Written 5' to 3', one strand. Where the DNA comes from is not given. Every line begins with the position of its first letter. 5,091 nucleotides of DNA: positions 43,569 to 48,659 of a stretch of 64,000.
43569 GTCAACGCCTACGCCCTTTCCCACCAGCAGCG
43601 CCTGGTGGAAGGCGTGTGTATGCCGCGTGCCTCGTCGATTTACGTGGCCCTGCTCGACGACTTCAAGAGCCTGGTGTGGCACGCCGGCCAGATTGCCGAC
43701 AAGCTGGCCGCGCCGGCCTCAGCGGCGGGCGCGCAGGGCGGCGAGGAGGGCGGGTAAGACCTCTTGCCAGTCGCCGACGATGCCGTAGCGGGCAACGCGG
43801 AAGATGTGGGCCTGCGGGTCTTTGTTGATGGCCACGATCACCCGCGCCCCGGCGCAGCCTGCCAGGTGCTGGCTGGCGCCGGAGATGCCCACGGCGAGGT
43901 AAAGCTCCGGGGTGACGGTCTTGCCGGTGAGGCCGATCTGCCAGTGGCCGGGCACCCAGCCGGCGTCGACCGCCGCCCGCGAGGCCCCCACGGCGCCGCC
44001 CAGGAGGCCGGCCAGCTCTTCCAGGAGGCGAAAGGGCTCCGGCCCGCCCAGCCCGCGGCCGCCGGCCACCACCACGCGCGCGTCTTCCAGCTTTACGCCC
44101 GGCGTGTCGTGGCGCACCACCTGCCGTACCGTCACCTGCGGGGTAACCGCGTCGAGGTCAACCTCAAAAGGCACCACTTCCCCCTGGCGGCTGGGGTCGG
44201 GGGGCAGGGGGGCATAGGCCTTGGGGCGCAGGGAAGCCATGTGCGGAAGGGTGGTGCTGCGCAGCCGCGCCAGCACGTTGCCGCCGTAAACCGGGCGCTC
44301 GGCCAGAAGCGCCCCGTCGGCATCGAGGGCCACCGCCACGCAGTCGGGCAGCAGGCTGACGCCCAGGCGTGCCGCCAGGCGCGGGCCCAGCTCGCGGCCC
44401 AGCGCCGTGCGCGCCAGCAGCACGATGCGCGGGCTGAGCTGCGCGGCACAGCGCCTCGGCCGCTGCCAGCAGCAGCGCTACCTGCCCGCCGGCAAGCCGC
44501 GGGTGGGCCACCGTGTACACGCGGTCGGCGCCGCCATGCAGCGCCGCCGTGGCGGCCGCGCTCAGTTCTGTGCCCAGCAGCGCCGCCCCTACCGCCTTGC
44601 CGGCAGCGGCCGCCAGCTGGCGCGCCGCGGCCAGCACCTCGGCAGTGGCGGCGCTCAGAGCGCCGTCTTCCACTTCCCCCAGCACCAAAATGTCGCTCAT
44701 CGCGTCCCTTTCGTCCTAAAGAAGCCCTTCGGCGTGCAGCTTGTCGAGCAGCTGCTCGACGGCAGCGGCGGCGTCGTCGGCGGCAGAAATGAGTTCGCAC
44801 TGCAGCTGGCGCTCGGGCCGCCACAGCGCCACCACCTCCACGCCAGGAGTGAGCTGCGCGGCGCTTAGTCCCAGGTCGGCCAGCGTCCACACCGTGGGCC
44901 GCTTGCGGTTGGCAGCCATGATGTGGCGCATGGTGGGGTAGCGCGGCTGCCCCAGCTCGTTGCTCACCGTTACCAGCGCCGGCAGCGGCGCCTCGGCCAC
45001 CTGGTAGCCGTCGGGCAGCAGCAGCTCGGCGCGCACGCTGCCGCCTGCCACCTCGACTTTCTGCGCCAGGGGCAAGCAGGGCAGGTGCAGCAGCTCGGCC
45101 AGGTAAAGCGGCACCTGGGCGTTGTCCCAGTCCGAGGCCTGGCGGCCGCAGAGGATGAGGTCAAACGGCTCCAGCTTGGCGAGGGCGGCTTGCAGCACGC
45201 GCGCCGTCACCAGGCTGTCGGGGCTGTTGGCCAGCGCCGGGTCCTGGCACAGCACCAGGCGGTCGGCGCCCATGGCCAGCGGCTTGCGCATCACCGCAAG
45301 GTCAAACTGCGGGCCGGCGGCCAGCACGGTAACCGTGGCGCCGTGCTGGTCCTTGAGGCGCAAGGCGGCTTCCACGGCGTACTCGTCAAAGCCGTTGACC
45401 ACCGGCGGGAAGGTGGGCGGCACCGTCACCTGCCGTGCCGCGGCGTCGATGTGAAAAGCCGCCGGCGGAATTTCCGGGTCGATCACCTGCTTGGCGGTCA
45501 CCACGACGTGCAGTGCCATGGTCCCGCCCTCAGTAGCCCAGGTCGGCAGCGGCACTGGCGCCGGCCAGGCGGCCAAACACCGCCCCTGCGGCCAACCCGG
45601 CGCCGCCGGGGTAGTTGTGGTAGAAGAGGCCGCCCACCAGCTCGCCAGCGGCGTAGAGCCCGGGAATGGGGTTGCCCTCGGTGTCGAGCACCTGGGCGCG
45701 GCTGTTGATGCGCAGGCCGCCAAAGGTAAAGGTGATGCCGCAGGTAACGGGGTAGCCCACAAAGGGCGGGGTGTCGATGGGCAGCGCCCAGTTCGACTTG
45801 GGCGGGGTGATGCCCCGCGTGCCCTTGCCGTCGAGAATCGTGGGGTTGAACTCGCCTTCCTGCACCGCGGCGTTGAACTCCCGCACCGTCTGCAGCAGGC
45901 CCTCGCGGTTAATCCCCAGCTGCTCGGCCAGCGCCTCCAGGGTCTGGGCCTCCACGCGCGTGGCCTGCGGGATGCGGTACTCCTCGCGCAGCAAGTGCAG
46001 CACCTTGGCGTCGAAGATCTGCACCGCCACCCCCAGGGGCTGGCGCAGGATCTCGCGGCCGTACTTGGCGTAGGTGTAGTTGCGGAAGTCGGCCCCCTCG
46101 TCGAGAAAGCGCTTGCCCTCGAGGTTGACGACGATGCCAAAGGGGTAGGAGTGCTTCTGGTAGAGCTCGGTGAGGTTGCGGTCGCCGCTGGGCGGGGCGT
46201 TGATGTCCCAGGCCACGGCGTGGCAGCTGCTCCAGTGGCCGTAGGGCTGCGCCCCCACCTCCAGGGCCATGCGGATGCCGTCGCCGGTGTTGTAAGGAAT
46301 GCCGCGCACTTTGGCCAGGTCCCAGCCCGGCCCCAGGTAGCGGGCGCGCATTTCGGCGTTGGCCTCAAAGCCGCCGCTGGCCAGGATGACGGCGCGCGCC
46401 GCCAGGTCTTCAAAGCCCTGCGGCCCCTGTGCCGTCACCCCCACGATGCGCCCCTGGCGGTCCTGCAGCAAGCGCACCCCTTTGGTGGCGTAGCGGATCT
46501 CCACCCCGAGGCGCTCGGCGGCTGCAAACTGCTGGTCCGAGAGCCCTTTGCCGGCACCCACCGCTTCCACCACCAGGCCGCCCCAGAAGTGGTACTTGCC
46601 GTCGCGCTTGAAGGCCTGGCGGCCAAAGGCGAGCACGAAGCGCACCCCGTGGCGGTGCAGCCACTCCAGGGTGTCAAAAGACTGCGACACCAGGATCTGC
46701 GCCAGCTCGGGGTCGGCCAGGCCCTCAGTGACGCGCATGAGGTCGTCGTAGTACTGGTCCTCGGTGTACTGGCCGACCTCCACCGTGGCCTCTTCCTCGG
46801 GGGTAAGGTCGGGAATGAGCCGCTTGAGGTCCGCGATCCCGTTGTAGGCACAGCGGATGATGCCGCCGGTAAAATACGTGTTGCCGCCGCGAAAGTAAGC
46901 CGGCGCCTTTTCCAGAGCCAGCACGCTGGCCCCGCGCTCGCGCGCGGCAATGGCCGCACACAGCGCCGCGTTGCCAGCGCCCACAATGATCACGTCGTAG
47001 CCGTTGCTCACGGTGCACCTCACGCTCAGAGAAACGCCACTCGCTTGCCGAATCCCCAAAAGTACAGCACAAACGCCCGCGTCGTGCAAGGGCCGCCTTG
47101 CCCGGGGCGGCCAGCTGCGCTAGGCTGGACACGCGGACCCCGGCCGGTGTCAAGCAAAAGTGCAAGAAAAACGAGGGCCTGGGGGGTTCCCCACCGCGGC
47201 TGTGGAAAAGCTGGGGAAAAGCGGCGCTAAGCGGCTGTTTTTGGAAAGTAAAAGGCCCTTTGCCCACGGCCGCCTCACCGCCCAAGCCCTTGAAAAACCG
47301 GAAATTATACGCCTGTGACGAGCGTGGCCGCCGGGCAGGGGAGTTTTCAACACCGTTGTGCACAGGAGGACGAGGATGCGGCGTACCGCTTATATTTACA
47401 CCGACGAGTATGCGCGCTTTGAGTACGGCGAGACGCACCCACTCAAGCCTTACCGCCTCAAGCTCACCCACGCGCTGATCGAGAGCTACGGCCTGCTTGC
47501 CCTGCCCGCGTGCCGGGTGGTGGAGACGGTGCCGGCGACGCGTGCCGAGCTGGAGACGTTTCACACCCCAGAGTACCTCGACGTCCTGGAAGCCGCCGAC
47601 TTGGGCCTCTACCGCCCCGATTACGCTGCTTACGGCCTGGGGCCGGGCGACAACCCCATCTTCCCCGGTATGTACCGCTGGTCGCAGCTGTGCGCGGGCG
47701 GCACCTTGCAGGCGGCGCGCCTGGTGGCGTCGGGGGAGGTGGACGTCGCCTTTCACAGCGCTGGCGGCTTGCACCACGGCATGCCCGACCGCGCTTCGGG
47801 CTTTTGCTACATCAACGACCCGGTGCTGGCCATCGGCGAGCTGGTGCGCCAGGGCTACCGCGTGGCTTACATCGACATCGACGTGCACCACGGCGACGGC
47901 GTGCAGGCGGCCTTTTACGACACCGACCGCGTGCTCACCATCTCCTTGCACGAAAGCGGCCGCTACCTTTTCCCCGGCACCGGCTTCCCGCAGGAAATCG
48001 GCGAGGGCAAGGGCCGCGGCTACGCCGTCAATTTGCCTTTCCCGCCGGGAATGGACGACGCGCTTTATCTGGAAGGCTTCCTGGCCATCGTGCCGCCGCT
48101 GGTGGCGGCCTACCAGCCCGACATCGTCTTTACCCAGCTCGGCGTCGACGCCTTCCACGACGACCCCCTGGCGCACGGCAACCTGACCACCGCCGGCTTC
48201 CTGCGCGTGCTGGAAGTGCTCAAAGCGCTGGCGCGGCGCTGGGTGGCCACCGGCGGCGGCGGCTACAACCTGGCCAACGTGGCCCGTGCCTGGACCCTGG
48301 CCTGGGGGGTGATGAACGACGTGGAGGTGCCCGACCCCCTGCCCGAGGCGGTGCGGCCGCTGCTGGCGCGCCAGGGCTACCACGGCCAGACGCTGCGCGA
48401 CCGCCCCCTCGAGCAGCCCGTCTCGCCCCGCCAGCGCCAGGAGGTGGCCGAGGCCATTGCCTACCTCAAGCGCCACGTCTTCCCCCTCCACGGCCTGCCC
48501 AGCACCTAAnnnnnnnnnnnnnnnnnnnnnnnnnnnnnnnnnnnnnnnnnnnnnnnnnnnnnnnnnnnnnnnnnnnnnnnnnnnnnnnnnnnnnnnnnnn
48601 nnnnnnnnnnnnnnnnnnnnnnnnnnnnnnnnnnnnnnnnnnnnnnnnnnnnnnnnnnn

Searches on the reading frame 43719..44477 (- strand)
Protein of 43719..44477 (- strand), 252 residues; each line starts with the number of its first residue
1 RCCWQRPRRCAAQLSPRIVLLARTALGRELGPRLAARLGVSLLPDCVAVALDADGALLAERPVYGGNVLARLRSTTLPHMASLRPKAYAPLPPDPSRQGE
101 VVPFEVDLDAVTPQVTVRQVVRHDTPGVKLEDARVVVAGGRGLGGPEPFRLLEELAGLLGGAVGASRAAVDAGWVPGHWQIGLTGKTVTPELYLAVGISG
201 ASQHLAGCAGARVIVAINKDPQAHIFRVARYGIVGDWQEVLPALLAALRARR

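Call 67: search_protein_families(library=pfam, proteins=[window:43719-44477:-], max_evalue=0.0001)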
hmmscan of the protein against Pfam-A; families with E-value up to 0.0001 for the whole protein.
window:43719-44477:- (252 aa): 2 families
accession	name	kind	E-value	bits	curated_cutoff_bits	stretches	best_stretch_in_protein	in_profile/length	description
PF00766.25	ETF_alpha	-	5.6e-34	116.4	27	1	129-208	1-80/81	Electron transfer flavoprotein FAD-binding domain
PF01012.27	ETF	-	4e-24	85.8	26.7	1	10-107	84-179/181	Electron transfer flavoprotein domain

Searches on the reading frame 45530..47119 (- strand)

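Call 67: search_protein_families(library=pfam, proteins=[window:45530-47119:-], max_evalue=0.0001)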
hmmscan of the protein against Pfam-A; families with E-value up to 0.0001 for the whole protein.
window:45530-47119:- (529 aa): 5 families
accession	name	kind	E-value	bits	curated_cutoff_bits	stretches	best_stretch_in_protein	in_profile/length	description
PF00890.30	FAD_binding_2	-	3.3e-45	155.5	20.4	1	42-507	1-411/414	FAD binding domain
PF01266.30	DAO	-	2.5e-11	44.1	27.9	1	42-251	1-205/353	FAD dependent oxidoreductase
PF03486.20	HI0933_like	-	1.1e-07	32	50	0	42-74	2-34/244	HI0933-like protein Rossmann domain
PF12831.13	FAD_oxidored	-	2.2e-06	27.7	27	1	42-81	1-38/416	FAD dependent oxidoreductase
PF07992.20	Pyr_redox_2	-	3e-05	24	26.1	0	41-251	1-110/291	Pyridine nucleotide-disulphide oxidoreductase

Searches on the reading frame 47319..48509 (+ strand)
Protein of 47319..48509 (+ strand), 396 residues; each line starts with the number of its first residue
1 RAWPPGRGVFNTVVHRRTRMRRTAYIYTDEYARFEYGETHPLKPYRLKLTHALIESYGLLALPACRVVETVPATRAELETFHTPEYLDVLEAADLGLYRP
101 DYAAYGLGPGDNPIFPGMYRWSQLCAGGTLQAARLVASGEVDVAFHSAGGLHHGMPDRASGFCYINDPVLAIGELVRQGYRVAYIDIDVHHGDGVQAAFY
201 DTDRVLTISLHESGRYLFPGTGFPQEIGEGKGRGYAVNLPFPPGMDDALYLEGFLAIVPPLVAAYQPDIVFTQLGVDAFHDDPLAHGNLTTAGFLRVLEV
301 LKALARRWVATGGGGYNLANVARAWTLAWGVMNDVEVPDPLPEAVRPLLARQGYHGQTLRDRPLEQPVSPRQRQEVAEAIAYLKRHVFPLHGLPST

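Call 67: search_protein_families(library=pfam, proteins=[window:47319-48509:+], max_evalue=0.0001)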
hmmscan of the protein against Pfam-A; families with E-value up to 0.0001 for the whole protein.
window:47319-48509:+ (396 aa): 1 family
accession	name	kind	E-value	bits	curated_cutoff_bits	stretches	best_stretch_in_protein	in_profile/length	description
PF00850.24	Hist_deacetyl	-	1.3e-85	287.8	27.9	1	40-330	1-296/298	Histone deacetylase domain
